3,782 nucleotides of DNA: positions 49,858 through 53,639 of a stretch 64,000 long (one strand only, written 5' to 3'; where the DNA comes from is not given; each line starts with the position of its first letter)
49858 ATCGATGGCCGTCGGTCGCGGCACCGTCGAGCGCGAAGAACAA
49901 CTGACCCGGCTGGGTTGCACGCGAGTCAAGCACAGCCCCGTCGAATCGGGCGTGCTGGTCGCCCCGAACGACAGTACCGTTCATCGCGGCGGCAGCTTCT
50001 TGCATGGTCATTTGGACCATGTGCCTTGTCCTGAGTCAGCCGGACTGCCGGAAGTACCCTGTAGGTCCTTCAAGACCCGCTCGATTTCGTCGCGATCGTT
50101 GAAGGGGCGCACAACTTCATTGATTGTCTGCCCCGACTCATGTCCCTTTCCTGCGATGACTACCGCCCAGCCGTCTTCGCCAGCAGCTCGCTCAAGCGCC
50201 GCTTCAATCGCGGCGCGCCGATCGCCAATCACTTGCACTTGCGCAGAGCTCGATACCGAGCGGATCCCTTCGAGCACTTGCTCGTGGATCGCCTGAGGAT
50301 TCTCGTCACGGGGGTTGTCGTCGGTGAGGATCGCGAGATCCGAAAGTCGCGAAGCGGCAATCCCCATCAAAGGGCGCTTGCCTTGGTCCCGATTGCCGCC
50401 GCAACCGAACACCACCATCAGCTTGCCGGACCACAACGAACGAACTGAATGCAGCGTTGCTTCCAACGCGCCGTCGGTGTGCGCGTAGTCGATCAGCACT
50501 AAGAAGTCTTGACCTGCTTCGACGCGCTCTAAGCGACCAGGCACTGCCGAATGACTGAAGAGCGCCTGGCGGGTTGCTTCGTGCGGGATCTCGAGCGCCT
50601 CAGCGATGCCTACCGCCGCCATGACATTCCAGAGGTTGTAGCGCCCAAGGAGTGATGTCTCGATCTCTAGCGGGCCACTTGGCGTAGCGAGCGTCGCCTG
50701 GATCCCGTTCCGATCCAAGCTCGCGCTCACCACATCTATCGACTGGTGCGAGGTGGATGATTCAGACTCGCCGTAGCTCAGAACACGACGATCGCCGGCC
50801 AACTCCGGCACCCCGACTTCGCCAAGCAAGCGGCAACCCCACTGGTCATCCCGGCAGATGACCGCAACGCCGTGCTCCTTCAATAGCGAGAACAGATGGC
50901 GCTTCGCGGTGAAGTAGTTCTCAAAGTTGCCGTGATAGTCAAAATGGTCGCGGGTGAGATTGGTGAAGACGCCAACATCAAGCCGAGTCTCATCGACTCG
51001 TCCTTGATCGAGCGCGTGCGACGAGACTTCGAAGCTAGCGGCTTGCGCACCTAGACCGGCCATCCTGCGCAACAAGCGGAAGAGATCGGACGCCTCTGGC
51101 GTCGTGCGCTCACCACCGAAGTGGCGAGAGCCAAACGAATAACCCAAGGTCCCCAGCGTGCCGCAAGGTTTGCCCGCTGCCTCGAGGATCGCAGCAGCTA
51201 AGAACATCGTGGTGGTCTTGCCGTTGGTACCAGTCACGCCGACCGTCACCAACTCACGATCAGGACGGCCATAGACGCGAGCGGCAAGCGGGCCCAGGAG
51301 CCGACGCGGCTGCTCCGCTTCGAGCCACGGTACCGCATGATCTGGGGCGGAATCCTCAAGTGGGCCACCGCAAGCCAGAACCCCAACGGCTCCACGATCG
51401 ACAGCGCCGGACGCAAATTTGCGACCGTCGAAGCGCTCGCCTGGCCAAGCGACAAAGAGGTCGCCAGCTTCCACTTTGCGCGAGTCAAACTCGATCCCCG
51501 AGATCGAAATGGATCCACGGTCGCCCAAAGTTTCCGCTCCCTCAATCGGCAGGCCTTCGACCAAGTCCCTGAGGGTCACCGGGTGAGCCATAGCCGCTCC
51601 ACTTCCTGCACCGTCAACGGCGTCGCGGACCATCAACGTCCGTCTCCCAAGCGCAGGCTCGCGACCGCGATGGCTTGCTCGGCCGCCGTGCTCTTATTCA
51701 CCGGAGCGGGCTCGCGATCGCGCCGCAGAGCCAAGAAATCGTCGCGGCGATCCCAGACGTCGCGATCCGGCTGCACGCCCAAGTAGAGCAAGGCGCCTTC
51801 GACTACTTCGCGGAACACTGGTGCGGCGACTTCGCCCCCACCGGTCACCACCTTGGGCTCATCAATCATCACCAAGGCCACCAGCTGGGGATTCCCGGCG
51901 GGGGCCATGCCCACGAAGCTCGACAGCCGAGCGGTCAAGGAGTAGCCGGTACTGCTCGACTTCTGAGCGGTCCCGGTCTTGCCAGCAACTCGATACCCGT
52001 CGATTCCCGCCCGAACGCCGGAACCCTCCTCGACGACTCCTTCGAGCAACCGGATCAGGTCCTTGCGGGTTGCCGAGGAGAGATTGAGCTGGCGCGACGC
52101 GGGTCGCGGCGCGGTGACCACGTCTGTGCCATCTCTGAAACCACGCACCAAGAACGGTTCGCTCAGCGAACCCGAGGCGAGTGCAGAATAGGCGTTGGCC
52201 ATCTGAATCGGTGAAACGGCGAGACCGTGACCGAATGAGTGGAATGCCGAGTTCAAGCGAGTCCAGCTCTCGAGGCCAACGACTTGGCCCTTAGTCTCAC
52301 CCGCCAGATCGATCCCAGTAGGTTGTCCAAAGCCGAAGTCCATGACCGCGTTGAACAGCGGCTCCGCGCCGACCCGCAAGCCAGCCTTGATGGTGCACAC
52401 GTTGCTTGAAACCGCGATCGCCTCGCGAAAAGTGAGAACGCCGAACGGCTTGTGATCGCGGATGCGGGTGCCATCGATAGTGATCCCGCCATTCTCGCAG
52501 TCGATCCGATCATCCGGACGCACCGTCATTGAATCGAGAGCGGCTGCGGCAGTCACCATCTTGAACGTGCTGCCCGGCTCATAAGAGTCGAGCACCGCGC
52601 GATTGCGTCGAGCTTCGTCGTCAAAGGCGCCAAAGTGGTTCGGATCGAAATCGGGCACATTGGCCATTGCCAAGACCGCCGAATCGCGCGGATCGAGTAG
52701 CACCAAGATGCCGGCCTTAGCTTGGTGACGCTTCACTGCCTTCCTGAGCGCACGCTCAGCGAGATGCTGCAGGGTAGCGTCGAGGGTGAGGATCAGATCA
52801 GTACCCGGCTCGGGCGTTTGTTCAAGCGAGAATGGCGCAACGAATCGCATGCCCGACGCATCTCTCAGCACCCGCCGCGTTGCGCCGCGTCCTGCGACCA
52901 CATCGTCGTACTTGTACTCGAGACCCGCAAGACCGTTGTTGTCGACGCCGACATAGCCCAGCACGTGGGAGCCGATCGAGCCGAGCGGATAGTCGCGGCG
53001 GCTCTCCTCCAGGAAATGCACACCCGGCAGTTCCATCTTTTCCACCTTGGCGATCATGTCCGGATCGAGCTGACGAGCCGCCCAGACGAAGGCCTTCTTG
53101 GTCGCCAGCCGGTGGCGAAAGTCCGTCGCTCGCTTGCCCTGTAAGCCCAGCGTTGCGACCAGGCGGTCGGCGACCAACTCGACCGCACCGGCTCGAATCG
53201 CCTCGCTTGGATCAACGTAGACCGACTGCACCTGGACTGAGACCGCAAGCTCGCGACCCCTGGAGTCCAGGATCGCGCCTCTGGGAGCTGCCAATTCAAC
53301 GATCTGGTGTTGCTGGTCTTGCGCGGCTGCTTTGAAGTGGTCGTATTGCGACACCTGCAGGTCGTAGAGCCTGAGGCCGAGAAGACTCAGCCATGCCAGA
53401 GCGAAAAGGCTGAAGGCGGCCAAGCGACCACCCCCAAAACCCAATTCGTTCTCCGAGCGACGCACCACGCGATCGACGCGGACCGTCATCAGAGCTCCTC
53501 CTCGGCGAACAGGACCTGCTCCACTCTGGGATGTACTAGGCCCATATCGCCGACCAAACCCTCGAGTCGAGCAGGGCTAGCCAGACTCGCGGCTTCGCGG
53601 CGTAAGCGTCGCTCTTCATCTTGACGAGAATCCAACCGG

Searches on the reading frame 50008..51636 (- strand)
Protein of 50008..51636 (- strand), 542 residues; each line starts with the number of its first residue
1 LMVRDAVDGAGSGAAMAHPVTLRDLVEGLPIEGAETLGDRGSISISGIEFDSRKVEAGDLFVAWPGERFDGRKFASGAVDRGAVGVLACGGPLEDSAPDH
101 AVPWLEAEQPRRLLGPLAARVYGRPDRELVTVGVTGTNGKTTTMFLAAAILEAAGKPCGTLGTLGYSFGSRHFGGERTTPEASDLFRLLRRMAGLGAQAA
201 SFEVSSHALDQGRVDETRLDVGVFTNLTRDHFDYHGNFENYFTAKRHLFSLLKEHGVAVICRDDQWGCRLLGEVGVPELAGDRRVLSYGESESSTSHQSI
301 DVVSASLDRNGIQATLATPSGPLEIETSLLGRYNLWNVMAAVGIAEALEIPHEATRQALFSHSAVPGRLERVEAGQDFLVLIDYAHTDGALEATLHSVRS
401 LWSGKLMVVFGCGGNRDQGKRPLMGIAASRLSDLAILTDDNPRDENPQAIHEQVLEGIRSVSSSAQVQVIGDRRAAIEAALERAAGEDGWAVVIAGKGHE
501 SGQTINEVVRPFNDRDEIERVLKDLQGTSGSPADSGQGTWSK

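Call 59: search_protein_families(library=pfam, proteins=[window:50008-51636:-], max_evalue=0.00001)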
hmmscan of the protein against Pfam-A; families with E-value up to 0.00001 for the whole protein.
window:50008-51636:- (542 aa): 3 families
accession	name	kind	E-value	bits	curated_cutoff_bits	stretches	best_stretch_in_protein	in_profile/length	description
PF08245.18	Mur_ligase_M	-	8.6e-48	163.4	24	1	134-345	1-200/200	Mur ligase middle domain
PF02875.26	Mur_ligase_C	-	3.3e-28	99.5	28.4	1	367-498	1-127/127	Mur ligase, glutamate ligase domain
PF01225.30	Mur_ligase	-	1.8e-07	31.9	21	1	45-89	2-51/95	Mur ligase family, catalytic domain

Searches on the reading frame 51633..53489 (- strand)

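Call 59: search_protein_families(library=pfam, proteins=[window:51633-53489:-], max_evalue=0.00001)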
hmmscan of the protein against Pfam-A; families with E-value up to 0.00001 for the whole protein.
window:51633-53489:- (618 aa): 2 families
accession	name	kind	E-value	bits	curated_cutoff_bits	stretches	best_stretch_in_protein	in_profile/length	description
PF00905.27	Transpeptidase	-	2.3e-73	247.5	22.1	1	260-563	1-298/299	Penicillin binding protein transpeptidase domain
PF03717.20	PBP_dimer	-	3.3e-19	70.4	24.4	1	67-213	3-173/180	Penicillin-binding Protein dimerisation domain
